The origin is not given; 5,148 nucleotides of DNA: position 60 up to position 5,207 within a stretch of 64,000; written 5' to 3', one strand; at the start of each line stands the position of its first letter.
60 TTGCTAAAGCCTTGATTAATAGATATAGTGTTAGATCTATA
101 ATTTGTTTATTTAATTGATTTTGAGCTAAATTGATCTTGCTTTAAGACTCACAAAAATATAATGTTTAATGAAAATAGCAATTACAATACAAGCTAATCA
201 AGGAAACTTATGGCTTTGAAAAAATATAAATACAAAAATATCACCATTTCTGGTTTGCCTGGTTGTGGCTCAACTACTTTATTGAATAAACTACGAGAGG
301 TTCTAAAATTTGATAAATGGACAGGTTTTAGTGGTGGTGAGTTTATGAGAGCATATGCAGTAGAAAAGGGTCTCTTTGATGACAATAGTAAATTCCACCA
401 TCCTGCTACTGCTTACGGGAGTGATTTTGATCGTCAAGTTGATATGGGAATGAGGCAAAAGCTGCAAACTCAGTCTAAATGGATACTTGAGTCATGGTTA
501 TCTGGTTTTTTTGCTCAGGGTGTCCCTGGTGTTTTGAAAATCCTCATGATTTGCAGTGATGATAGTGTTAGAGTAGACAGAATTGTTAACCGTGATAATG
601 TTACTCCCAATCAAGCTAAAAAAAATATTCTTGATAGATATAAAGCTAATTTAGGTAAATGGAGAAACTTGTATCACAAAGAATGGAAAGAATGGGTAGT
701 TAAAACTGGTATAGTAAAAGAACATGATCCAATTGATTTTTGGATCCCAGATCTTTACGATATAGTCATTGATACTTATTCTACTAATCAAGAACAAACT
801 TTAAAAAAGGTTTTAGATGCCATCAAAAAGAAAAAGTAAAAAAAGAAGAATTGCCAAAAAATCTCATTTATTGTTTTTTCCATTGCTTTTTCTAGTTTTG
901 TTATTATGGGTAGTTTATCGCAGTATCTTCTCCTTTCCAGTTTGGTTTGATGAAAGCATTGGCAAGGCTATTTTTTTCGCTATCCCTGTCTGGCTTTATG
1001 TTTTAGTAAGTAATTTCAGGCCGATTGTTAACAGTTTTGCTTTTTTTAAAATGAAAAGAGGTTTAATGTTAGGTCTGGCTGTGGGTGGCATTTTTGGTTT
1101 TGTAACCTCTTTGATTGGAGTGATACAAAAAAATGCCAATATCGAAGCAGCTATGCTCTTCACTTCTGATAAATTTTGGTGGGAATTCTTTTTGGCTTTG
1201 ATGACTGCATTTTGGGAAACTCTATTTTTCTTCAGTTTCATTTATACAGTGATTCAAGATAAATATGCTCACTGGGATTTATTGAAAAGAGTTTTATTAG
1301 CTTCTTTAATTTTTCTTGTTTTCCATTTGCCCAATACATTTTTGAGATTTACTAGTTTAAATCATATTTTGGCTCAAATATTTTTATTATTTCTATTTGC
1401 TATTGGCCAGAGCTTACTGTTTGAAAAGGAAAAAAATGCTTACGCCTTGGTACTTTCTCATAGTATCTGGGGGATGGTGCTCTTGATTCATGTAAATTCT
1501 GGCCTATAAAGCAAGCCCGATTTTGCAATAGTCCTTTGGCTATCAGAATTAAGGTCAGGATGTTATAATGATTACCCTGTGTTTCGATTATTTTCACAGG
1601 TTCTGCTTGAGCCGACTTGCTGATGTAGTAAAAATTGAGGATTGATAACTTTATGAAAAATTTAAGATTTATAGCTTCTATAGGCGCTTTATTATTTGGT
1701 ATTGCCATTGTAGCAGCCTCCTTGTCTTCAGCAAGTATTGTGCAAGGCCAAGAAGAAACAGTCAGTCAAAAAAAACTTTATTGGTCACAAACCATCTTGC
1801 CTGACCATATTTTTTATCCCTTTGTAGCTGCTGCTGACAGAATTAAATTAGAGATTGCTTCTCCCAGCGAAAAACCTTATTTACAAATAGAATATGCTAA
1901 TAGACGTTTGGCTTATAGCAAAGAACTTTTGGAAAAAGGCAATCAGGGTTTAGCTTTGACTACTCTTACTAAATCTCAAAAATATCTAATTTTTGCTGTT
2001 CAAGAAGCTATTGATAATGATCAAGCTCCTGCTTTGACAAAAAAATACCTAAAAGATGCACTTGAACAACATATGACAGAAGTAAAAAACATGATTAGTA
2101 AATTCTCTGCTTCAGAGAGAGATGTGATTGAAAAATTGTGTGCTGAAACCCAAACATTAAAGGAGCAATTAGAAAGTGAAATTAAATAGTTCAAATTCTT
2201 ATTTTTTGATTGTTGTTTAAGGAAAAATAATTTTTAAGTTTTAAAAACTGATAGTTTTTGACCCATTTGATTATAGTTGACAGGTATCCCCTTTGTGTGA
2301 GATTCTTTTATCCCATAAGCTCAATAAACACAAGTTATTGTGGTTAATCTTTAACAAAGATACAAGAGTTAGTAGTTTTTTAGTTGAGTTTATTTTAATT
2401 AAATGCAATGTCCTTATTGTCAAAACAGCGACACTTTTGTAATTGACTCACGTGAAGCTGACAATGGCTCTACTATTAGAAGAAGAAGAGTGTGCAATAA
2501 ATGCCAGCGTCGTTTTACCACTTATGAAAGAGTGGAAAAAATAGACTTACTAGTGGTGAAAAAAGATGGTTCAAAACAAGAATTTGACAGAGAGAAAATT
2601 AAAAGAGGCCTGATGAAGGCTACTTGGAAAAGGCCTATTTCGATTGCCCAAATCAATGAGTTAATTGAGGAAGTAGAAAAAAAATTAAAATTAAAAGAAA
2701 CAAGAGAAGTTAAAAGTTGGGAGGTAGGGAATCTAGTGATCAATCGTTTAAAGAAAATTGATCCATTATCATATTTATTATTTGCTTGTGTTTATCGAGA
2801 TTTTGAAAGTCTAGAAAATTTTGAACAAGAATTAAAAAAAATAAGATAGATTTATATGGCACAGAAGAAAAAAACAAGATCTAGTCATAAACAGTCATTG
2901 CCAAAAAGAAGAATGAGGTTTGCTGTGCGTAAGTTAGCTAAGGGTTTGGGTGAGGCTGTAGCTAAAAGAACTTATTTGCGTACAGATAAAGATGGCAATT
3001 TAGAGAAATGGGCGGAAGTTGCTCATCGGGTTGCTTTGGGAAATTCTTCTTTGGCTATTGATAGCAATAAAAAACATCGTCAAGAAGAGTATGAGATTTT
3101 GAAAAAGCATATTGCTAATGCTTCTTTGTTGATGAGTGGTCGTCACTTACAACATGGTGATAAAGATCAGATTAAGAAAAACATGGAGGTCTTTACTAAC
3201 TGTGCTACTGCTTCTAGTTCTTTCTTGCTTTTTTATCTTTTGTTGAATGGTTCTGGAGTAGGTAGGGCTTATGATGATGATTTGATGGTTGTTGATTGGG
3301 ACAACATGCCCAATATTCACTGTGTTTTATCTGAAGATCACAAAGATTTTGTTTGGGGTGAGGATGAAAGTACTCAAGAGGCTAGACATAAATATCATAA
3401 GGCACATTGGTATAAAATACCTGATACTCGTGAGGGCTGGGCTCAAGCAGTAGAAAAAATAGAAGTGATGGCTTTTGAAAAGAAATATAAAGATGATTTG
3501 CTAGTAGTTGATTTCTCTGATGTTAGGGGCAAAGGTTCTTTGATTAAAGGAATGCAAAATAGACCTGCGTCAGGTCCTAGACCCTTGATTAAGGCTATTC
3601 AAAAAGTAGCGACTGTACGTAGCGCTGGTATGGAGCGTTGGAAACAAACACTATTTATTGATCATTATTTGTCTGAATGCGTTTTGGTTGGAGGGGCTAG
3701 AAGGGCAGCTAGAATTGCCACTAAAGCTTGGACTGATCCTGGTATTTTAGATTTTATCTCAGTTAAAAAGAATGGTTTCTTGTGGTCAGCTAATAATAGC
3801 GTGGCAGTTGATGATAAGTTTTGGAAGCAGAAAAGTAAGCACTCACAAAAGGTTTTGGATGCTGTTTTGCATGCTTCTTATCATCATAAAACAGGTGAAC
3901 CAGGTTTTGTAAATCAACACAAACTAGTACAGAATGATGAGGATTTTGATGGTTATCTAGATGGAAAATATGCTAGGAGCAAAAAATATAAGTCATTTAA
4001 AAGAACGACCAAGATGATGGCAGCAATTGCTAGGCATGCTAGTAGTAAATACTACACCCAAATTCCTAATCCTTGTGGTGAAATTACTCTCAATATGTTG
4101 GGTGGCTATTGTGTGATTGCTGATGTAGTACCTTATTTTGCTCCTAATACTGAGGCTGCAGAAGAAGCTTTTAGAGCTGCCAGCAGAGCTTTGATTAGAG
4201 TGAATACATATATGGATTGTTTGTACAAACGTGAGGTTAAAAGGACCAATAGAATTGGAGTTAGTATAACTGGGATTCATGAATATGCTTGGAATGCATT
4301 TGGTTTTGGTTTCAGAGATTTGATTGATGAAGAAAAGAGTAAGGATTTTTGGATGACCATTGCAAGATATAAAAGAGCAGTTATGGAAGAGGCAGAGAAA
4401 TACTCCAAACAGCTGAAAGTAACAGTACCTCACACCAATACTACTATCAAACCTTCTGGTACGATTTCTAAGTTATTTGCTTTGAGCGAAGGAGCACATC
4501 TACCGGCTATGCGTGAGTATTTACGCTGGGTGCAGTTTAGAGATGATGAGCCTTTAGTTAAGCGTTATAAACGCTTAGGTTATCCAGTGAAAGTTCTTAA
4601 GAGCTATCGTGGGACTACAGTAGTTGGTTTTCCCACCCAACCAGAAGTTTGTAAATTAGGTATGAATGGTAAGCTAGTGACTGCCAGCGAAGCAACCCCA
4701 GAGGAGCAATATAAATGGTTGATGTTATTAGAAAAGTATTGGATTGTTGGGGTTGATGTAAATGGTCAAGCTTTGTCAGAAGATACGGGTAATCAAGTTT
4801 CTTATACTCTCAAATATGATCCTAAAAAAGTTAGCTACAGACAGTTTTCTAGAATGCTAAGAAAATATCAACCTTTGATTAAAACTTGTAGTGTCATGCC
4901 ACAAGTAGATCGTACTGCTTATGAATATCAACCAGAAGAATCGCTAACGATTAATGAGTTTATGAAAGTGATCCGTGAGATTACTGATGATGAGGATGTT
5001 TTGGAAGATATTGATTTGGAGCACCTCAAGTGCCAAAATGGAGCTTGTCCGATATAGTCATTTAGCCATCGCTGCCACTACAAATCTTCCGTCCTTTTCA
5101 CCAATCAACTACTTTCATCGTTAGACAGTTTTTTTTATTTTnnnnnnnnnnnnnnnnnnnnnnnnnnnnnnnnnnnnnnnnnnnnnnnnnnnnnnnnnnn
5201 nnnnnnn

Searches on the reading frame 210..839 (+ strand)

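Call 71: search_protein_families(library=pfam, proteins=[window:210-839:+], max_evalue=0.0001)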
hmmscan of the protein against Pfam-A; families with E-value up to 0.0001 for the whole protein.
window:210-839:+ (209 aa): 3 families
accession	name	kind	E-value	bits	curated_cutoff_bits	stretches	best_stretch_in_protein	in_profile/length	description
PF13238.12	AAA_18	-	5.8e-10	40.1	29.4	1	11-134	1-117/128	AAA domain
PF13189.12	Cytidylate_kin2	-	3.7e-09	37.4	28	1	10-189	1-174/176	Cytidylate kinase-like family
PF13207.12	AAA_17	-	1.2e-07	32.5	27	1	15-97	2-80/136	AAA domain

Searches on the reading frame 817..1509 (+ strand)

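Call 71: search_protein_families(library=pfam, proteins=[window:817-1509:+], max_evalue=0.0001)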
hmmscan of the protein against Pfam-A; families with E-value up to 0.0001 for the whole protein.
window:817-1509:+ (230 aa): 2 families
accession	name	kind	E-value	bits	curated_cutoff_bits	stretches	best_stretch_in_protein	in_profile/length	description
PF02517.21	Rce1-like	-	8e-08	32.9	22.4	1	119-219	4-91/93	Type II CAAX prenyl endopeptidase Rce1-like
PF10247.14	Romo1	-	6.3e-05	23.7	27.6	0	76-107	3-34/66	Reactive mitochondrial oxygen species modulator 1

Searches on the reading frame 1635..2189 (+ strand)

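Call 71: search_protein_families(library=pfam, proteins=[window:1635-2189:+], max_evalue=0.0001)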
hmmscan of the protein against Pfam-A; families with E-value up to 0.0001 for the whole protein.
window:1635-2189:+ (184 aa): 1 family
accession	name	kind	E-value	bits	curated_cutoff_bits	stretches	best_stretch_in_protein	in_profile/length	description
PF18915.5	DUF5667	-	1.3e-10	42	27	1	54-149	2-88/99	Domain of unknown function (DUF5667)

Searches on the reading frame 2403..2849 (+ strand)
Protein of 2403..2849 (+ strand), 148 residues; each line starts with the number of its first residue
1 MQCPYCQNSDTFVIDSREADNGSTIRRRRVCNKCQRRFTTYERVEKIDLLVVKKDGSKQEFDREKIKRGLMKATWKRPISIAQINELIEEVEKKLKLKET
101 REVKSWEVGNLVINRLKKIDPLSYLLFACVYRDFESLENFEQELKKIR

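Call 71: search_protein_families(library=pfam, proteins=[window:2403-2849:+], max_evalue=0.0001)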
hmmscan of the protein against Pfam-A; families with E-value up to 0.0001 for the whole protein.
window:2403-2849:+ (148 aa): 2 families
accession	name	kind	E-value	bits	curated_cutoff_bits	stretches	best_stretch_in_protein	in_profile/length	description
PF22811.2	Zn_ribbon_NrdR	-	7.5e-21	74.2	27.2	1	1-42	1-42/42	Transcriptional repressor NrdR-like, N-terminal domain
PF03477.21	ATP-cone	-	6.3e-19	68.7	25.8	1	50-135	2-86/88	ATP cone domain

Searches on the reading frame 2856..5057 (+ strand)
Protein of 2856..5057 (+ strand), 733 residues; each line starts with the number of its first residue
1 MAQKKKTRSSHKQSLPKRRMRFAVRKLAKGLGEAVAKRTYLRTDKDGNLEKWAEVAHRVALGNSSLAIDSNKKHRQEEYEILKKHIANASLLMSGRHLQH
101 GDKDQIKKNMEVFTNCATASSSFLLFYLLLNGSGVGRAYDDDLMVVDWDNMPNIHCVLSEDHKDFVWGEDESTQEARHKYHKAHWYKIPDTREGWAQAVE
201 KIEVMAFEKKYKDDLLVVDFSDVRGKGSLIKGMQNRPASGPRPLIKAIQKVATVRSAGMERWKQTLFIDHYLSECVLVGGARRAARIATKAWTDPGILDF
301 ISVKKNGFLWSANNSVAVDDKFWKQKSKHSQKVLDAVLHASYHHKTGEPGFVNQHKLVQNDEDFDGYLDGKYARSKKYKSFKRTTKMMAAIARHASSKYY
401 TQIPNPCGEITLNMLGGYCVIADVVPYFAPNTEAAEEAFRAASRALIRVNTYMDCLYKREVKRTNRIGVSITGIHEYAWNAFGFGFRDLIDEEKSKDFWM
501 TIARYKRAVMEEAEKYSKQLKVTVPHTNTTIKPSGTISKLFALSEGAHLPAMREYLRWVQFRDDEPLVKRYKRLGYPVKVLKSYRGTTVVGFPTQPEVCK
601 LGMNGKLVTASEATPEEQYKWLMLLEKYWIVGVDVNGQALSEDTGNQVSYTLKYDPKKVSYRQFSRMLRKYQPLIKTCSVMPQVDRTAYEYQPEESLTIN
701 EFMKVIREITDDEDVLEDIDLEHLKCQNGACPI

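Call 71: search_protein_families(library=pfam, proteins=[window:2856-5057:+], max_evalue=0.0001)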
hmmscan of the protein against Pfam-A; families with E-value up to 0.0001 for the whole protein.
window:2856-5057:+ (733 aa): 3 families
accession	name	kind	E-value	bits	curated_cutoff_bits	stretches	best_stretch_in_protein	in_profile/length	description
PF21995.1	RNR-II_ins_dom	-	1.9e-13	51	27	1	176-254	27-106/107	B12-dependent ribonucleotide reductase, insertion domain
PF02867.20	Ribonuc_red_lgC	-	2.9e-07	29.9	23.9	0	275-476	69-293/523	Ribonucleotide reductase, barrel domain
PF17975.6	RNR_Alpha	-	1.1e-06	29.5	26.4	1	25-97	14-95/101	Ribonucleotide reductase alpha domain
